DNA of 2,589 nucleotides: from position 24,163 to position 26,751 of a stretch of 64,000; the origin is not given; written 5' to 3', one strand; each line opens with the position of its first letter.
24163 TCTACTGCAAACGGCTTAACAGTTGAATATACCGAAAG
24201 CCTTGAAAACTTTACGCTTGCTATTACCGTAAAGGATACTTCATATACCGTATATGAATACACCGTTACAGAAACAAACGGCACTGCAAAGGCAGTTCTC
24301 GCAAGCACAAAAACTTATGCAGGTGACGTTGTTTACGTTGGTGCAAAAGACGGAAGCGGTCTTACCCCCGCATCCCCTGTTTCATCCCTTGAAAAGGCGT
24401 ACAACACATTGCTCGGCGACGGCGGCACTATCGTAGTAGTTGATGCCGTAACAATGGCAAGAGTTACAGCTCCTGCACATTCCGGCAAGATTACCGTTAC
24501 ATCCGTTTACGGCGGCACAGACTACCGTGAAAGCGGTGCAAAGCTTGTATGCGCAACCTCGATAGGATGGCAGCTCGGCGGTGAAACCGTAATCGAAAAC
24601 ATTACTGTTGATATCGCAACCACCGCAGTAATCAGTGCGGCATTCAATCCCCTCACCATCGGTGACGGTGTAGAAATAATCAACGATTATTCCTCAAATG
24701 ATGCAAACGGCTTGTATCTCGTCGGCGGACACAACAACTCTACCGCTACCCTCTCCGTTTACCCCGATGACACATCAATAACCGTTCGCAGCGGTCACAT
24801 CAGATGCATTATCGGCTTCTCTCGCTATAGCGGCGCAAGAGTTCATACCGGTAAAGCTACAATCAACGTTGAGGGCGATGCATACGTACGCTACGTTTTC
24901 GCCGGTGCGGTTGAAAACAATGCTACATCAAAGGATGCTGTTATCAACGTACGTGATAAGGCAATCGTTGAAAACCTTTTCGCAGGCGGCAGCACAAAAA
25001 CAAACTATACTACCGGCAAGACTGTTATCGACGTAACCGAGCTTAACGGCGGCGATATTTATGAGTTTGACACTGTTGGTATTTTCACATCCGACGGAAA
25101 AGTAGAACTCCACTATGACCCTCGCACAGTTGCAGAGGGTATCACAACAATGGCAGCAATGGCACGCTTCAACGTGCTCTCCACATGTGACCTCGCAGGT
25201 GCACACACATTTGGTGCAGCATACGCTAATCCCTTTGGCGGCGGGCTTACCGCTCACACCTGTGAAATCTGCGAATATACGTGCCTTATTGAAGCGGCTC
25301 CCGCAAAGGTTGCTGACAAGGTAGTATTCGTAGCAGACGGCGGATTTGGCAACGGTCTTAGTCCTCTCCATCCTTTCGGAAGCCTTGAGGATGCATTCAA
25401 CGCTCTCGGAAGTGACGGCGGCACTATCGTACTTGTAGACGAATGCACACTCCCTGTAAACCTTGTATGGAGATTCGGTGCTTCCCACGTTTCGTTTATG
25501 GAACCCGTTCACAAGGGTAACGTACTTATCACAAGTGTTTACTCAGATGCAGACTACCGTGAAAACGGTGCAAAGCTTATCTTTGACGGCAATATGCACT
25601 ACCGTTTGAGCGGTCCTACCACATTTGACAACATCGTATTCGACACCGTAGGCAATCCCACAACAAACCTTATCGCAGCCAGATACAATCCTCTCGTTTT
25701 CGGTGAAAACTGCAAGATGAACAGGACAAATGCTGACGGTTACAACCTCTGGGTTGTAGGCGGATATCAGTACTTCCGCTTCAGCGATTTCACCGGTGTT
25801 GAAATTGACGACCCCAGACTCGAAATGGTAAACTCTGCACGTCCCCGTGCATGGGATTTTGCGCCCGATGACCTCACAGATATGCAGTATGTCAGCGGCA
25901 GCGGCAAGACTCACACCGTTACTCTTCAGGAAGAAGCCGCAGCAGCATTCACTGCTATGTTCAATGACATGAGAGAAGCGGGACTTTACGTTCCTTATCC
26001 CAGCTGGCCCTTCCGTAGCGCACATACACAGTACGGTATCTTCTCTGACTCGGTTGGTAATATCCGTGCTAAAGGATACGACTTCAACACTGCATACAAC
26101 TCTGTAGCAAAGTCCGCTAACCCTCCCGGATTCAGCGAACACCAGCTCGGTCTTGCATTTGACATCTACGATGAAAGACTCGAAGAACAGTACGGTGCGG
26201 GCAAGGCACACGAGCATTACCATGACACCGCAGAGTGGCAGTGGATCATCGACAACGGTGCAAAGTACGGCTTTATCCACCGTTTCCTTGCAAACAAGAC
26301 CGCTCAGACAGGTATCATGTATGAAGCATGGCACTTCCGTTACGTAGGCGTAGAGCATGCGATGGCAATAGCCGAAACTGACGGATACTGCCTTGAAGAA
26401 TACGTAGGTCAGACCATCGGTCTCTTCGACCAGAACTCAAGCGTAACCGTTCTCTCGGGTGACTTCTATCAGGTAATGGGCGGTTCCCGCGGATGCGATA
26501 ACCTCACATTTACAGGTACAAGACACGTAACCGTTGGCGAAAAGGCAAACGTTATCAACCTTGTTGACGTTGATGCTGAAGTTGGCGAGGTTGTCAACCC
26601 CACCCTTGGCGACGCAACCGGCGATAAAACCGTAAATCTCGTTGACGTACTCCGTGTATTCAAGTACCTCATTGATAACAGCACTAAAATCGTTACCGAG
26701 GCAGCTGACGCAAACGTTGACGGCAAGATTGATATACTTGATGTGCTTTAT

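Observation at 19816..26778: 2320-aa dockerin-bearing protein that combines polysaccharide-type modules with a VanY/M15B peptidoglycan peptidase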

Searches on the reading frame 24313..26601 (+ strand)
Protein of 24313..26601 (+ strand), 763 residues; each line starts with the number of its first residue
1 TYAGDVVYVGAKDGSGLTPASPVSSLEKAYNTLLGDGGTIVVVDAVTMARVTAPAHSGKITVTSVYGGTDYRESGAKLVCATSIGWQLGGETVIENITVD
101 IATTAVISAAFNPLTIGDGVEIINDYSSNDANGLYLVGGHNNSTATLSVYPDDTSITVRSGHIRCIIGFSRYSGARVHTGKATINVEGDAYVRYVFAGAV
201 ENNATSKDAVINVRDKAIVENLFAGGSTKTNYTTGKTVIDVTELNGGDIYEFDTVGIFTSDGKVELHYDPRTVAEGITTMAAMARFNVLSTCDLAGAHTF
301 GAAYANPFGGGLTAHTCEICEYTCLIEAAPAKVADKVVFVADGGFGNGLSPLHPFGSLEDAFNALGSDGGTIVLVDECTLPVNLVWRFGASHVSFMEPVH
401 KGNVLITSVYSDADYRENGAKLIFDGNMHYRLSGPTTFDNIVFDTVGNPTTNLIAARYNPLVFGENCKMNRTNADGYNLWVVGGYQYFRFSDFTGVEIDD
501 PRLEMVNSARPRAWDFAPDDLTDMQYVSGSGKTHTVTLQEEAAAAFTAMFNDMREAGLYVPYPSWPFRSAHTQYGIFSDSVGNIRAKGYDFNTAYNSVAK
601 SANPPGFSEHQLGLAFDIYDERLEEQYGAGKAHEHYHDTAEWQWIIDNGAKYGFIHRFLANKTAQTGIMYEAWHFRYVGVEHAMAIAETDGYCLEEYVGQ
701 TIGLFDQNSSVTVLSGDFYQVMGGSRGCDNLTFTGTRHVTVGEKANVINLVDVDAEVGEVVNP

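Call 29: predict_structure(alignment_id=A1)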
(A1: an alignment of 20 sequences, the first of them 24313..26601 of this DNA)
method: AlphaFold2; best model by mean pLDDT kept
length: 763 residues; sequences in the alignment: 20
mean_pLDDT: 87.4   pTM: 0.83
mean pLDDT of the five models: 87.4, 86.7, 86.6, 85.8, 85.6
residues with pLDDT >= 90: 445; 70-90: 248; 50-70: 50; < 50: 20
segments of 3 or more residues with pLDDT < 50: 13-21, 754-763
pLDDT, mean of each block of 10 residues (from residue 1): 74 45 72 88 89 90 95 93 91 97 93 97 79 93 80 97 95 85 96 93 89 95 84 89 83 79 86 92 91 89 94 93 88 83 94 95 95 98 76 88 97 94 95 96 93 94 96 89 88 84 80 88 91 91 94 95 86 91 93 89 85 88 83 84 91 78 62 88 85 84 90 95 85 87 92 42 27
secondary structure, 60 per line:
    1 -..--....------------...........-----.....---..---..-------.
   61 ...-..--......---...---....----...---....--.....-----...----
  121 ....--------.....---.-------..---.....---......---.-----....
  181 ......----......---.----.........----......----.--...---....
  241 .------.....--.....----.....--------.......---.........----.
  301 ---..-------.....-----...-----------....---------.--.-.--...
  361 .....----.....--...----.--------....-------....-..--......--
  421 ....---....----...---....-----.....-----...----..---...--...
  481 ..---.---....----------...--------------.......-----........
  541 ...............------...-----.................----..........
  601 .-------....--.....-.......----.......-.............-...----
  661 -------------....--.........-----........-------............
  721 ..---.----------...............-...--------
elements in order (helices of 4 or more, strands of 3 or more residues): E6-9 H22-32 E38-42 E60-63 H71-74 E78-80 E84-87 E92-94 E98-101 E104-108 E114-116 E121-124 E133-137 E154-158 E162-167 E177-186 E191-196 E205-213 E218-223 E231-233 E237-241 E248-252 H255-259 E264-268 H277-283 E287-290 H291-295 E313-317 E323-325 E337-340 H358-365 E370-374 E377-379 E393-396 E404-407 H415-418 E421-424 E428-431 E436-438 E442-445 E451-455 E461-463 E478-482 H490-493 E521-527 E533-539 H540-555 E562-564 H570-586 H591-601 H609-612 E615-619 H621-627 H632-638 H640-652 E654-656 E674-677 H680-688 H694-701 E709-722 E737-751

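Call 33: fold_search(model_id=the predicted structure, library=pdb)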
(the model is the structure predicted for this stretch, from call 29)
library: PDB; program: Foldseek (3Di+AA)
matches with E <= 10: 102; with E <= 0.001: 25
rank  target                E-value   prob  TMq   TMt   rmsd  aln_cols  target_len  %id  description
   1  5hnm_C                4.1e-09  1.00  0.19  0.71   5.4       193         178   29  Crystal structure of vancomycin resistance D,D-pentapeptidase VanY E175A mutant from VanB-type resistance cassette in  (released 2016-02-10)
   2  6a6a_A                6.2e-09  1.00  0.20  0.72   5.3       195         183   28  VanYB in complex with D-Alanine (released 2018-09-05)
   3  5hnm_E                7.1e-09  1.00  0.21  0.79   4.0       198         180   30  Crystal structure of vancomycin resistance D,D-pentapeptidase VanY E175A mutant from VanB-type resistance cassette in  (released 2016-02-10)
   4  5hnm_A                9.0e-09  1.00  0.19  0.72   5.4       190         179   28  Crystal structure of vancomycin resistance D,D-pentapeptidase VanY E175A mutant from VanB-type resistance cassette in  (released 2016-02-10)
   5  5zhf_A                1.1e-08  1.00  0.20  0.71   5.2       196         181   28  Structure of VanYB unbound (released 2018-09-05)
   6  5hnm_B                1.4e-08  1.00  0.20  0.71   4.9       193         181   29  Crystal structure of vancomycin resistance D,D-pentapeptidase VanY E175A mutant from VanB-type resistance cassette in  (released 2016-02-10)
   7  4ox3                  1.6e-08  1.00  0.21  0.68   4.0       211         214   29  Structure of the LdcB LD-carboxypeptidase reveals the molecular basis of peptidoglycan recognition (released 2014-06-11)
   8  4mph_A                1.1e-07  1.00  0.20  0.76   3.5       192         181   28  Crystal structure of BaLdcB / VanY-like L,D-carboxypeptidase Zinc(II)-bound (released 2013-09-25)
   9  4jid_A                2.4e-07  1.00  0.20  0.75   4.3       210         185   27  Crystal structure of BaLdcB / VanY-like L,D-carboxypeptidase Zinc(II)-free (released 2013-04-03)
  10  4mph_B                3.1e-07  1.00  0.20  0.74   4.5       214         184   25  Crystal structure of BaLdcB / VanY-like L,D-carboxypeptidase Zinc(II)-bound (released 2013-09-25)
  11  4jid_B                3.4e-07  1.00  0.19  0.76   3.7       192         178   27  Crystal structure of BaLdcB / VanY-like L,D-carboxypeptidase Zinc(II)-free (released 2013-04-03)
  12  4oak_A                1.4e-06  1.00  0.20  0.71   4.1       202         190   28  Crystal structure of vancomycin resistance D,D-dipeptidase/D,D-pentapeptidase VanXYc D59S mutant in complex with D-Ala (released 2014-01-15)
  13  4oxd_A                1.4e-06  1.00  0.16  0.59   9.1       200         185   30  Structure of the LdcB LD-carboxypeptidase reveals the molecular basis of peptidoglycan recognition (released 2014-05-21)
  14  4mus_A                2.3e-06  1.00  0.20  0.73   3.3       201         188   28  Crystal structure of vancomycin resistance D,D-dipeptidase/D,D-pentapeptidase VanXYc D59S mutant in complex with D-Ala (released 2013-10-09)
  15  4mur_A                2.4e-06  1.00  0.21  0.75   3.5       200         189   28  Crystal structure of vancomycin resistance D,D-dipeptidase/D,D-pentapeptidase VanXYc D59S mutant (released 2013-10-02)
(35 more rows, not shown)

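Call 37: find_related_loci(query=A1, collection=genome_contigs, flank=10000)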
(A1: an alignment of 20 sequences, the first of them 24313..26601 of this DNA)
Query A1 (763 aa) in genome_contigs; peptide patterns used: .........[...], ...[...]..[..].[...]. (x = any residue, [..] = any of these).
600 stretches matched a pattern (row limit reached: there are more); 591 encode a relative of the query (tblastn E <= 1e-3); the best 80 are kept; 80 distinct loci.
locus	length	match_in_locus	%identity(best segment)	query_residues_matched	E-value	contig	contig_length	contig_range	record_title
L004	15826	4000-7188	40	5-757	4e-164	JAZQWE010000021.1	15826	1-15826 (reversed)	MAG: Eubacteriales bacterium isolate T1900045166_TC20190160.MAGScoT_cleanbin_000030 SGB_5147_k141_1592058, whole genome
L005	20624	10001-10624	34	484-700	5e-28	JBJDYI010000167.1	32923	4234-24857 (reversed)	MAG: Faecousia sp. isolate LOHA03_bin.011 NODE_396_length_32923_cov_13.780303, whole genome shotgun sequence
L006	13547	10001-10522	37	514-698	1e-27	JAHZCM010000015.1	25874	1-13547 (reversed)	MAG: Oscillospiraceae bacterium isolate HRGM_Genome_2283 HRGM_Genome_2283_15, whole genome shotgun sequence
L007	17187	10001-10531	38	514-702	2e-26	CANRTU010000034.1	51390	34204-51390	MAG TPA_asm: uncultured Eubacterium sp. isolate SRR15730549_bin.33_metawrap_v1.3_MAG genome assembly, contig: NODE.814_l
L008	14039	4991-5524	37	505-699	7e-26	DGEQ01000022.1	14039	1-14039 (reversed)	MAG TPA_asm: Hungateiclostridiaceae bacterium UBA3922 UBA3922_contig_3966, whole genome shotgun sequence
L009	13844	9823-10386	34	496-700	3e-25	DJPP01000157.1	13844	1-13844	MAG TPA_asm: Oscillospiraceae bacterium UBA6409 UBA6409_contig_8621, whole genome shotgun sequence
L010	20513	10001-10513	39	518-700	2e-25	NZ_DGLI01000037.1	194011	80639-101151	MAG: Clostridium sp. UBA4548 UBA4548_contig_185, whole genome shotgun sequence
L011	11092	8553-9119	36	494-698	1e-24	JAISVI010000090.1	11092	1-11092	MAG: Oscillospiraceae bacterium isolate Mx356_bin29 k119_144207, whole genome shotgun sequence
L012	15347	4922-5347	38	546-699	3e-24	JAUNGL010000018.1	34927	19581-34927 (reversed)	MAG: Lachnospiraceae bacterium isolate S26M_St_55_sub NODE_874_length_34927_cov_8.600826, whole genome shotgun sequence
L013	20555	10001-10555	34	497-698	4e-24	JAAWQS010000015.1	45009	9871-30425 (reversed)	MAG: Oscillospiraceae bacterium isolate ABMPRH_163_1 SL341404_scaffold_2475, whole genome shotgun sequence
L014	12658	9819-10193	43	567-698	2e-24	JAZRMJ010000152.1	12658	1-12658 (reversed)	MAG: Acutalibacteraceae bacterium isolate T1900045425_YK20190116.MAGScoT_cleanbin_000027 SGB_7065_k141_237242, whole gen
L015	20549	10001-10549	32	491-698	5e-24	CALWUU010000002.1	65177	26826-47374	MAG: uncultured Clostridia bacterium isolate E0_FAY__bin181 genome assembly, contig: E0_FAY__k127_1842860, whole genome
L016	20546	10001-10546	36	499-697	6e-24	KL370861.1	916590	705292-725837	Lachnospiraceae bacterium P6A3 genomic scaffold T516DRAFT_scaffold00002.2, whole genome shotgun sequence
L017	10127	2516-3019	36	523-698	4e-24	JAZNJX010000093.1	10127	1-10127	MAG: Candidatus Fimenecus sp. isolate T1900044678_TS20190144.MAGScoT_cleanbin_000064 SGB_1658_k141_4101086, whole genome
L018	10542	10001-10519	36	518-698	9e-24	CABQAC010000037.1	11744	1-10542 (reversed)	MAG TPA_asm: uncultured Clostridiales bacterium isolate MGYG-HGUT-00390 genome assembly, contig: GUT_GENOME008627_37, wh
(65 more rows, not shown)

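Call 39: search_protein_families(library=pfam, proteins=[L004:2905-7359:+, L004:7352-8713:+, L004:1595-2761:-, L004:726-1544:+, L004:9428-10654:-, L004:11089-12975:-], max_evalue=0.001)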
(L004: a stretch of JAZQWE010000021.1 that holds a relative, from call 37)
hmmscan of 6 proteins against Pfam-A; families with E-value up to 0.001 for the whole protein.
L004:2905-7359:+ (1485 aa): 2 families
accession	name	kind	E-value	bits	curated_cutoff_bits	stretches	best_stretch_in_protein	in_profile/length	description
PF02557.22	VanY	-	3.9e-16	59.5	25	1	1237-1344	47-131/132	D-alanyl-D-alanine carboxypeptidase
PF00404.24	Dockerin_1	-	1.3e-06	28.9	22.9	1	1429-1481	1-56/57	Dockerin type I domain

L004:7352-8713:+ (454 aa): 2 families
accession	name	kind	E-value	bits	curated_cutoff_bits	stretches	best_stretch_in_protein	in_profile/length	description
PF01546.33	Peptidase_M20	-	1.7e-10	41.6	24.6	1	85-377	4-185/206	Peptidase family M20/M25/M40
PF07687.19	M20_dimer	-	2.1e-05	24.9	21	1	201-293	5-98/107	Peptidase dimerisation domain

L004:1595-2761:- (388 aa): 3 families
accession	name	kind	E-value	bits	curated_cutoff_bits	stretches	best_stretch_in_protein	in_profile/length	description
PF13377.12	Peripla_BP_3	-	1.3e-09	38.8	26.5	1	117-268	1-167/167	Periplasmic binding protein-like domain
PF13556.12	HTH_30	-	0.00012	22.2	27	1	321-354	8-41/59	PucR C-terminal helix-turn-helix domain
PF13407.12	Peripla_BP_4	-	0.00054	20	35.1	1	102-242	96-249/258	Periplasmic binding protein domain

L004:726-1544:+ (273 aa): 1 family
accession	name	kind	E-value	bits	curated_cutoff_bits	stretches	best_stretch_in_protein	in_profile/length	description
PF00588.24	SpoU_methylase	-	2.3e-34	119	29.7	1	127-267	3-142/142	SpoU rRNA Methylase family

L004:9428-10654:- (408 aa): 3 families
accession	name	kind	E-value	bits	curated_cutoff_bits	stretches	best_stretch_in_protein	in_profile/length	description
PF01743.26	PolyA_pol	-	3.2e-36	124.9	23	1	39-161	1-126/126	Poly A polymerase head domain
PF12627.12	PolyA_pol_RNAbd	-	9.7e-16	57.7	22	1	188-249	1-60/64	Probable RNA and SrmB- binding site of polymerase A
PF13735.12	tRNA_NucTran2_2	-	2.5e-07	31.2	27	1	275-398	21-148/149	tRNA nucleotidyltransferase domain 2 putative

L004:11089-12975:- (628 aa): 2 families
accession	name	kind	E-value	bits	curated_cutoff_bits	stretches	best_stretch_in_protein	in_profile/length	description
PF03663.20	Glyco_hydro_76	-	0.00038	20.5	25.9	0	352-488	108-258/366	Glycosyl hydrolase family 76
PF07221.17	GlcNAc_2-epim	-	0.00071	19.4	23.4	0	355-482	39-173/347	N-acylglucosamine 2-epimerase (GlcNAc 2-epimerase)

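Call 75: search_protein_families(library=ncbifam, proteins=[L004:7352-8713:+], max_evalue=0.001)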
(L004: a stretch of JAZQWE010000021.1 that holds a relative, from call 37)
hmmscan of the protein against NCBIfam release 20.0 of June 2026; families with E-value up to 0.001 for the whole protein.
L004:7352-8713:+ (454 aa): 14 families
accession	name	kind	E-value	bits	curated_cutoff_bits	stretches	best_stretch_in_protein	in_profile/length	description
TIGR01891.1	amidohydrolases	subfamily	4.7e-56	190.5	153.75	1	28-373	5-346/366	amidohydrolase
NF040868.1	carboxypep_CpsA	equivalog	4.2e-26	91.6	500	1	13-292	4-277/391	carboxypeptidase CpsA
NF038260.1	ectoine_DoeB_2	equivalog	9.6e-16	57.6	550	1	28-335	12-309/378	N(2)-acetyl-L-2,4-diaminobutanoate deacetylase DoeB2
TIGR01900.1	dapE-gram_pos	equivalog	5.3e-09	35.4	304.2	1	177-276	142-243/351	succinyl-diaminopimelate desuccinylase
NF006365.0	PRK08588.1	subfamily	1e-07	31.6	289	1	166-353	144-333/383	succinyl-diaminopimelate desuccinylase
TIGR01910.1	DapE-ArgE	subfamily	1.1e-07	31.4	217.6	1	167-290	145-272/373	ArgE/DapE family deacylase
NF005602.0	PRK07338.1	equivalog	4.2e-07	28.9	357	1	198-330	201-331/409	hydrolase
NF006771.0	PRK09290.1-5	subfamily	6.1e-07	28.3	399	1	192-336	205-350/413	allantoate amidohydrolase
NF006773.0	PRK09290.2-2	equivalog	2.5e-05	23.3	584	1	197-327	217-348/419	allantoate amidohydrolase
NF005710.0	PRK07522.1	subfamily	5.8e-05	22.4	412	1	197-295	177-284/391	acetylornithine deacetylase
NF006402.0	PRK08651.1-5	equivalog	0.00011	21.3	369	1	180-291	143-259/369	succinyl-diaminopimelate desuccinylase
TIGR01892.1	AcOrn-deacetyl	equivalog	0.00011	21.3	297.7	1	200-296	167-271/365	acetylornithine deacetylase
TIGR01879.1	hydantase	subfamily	0.00022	20.3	204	1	195-375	200-377/401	hydantoinase/carbamoylase family amidase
NF009557.0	PRK13009.1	equivalog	0.00027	20.2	284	1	192-297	171-279/377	succinyl-diaminopimelate desuccinylase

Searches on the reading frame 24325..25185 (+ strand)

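Call 71: search_protein_families(library=pfam, proteins=[window:24325-25185:+], max_evalue=10)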
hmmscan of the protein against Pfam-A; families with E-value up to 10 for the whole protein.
window:24325-25185:+ (287 aa): 1 family
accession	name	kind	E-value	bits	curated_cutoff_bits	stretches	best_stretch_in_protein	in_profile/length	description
PF22674.2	C2185-like_N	-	0.066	14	27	1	215-262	32-76/91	C2185-like, N-terminal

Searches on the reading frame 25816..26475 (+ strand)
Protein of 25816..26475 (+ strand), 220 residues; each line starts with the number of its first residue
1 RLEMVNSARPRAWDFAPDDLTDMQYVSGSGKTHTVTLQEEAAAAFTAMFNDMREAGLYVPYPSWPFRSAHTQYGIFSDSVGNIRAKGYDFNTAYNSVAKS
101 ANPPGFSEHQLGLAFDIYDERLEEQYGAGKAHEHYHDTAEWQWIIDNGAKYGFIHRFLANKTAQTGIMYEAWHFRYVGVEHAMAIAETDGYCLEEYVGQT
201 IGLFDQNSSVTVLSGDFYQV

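Call 15: search_solved_structures(query=window:25816-26475:+, show_alignments=2, max_evalue=0.001)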
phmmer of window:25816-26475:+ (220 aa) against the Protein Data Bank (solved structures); distinct sequences matched with E-value up to 0.001: 11.
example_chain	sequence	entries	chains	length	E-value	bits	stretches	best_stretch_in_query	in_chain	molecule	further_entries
5hnm_A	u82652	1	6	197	2.1e-20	76.9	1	48-198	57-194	D-alanyl-D-alanine carboxypeptidase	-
6a6a_A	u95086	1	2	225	3.6e-20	76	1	48-198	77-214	D-alanyl-D-alanine carboxypeptidase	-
5zhf_A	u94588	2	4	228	3.8e-20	76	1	48-198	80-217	D-alanyl-D-alanine carboxypeptidase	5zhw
4ox3_A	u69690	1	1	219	6.6e-18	68.7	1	4-197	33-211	Putative carboxypeptidase YodJ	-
4d0y_A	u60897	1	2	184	1.3e-17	67.7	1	41-199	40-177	DACB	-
4ox5_A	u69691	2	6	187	1.4e-17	67.6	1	41-199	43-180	LdcB LD-carboxypeptidase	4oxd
4nt9_B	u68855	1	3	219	9.7e-17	64.8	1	41-199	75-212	Putative uncharacterized protein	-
4mur_A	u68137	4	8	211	3e-15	60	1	102-197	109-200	D,D-dipeptidase/D,D-carboxypeptidase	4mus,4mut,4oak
4mph_A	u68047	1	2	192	8.5e-15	58.5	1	9-196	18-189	D-alanyl-D-alanine carboxypeptidase family protein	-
4jid_A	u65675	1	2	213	1.1e-14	58.1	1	9-196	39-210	D-alanyl-D-alanine carboxypeptidase family protein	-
4f78_A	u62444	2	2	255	4.8e-12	49.5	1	38-198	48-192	D,D-dipeptidase/D,D-carboxypeptidase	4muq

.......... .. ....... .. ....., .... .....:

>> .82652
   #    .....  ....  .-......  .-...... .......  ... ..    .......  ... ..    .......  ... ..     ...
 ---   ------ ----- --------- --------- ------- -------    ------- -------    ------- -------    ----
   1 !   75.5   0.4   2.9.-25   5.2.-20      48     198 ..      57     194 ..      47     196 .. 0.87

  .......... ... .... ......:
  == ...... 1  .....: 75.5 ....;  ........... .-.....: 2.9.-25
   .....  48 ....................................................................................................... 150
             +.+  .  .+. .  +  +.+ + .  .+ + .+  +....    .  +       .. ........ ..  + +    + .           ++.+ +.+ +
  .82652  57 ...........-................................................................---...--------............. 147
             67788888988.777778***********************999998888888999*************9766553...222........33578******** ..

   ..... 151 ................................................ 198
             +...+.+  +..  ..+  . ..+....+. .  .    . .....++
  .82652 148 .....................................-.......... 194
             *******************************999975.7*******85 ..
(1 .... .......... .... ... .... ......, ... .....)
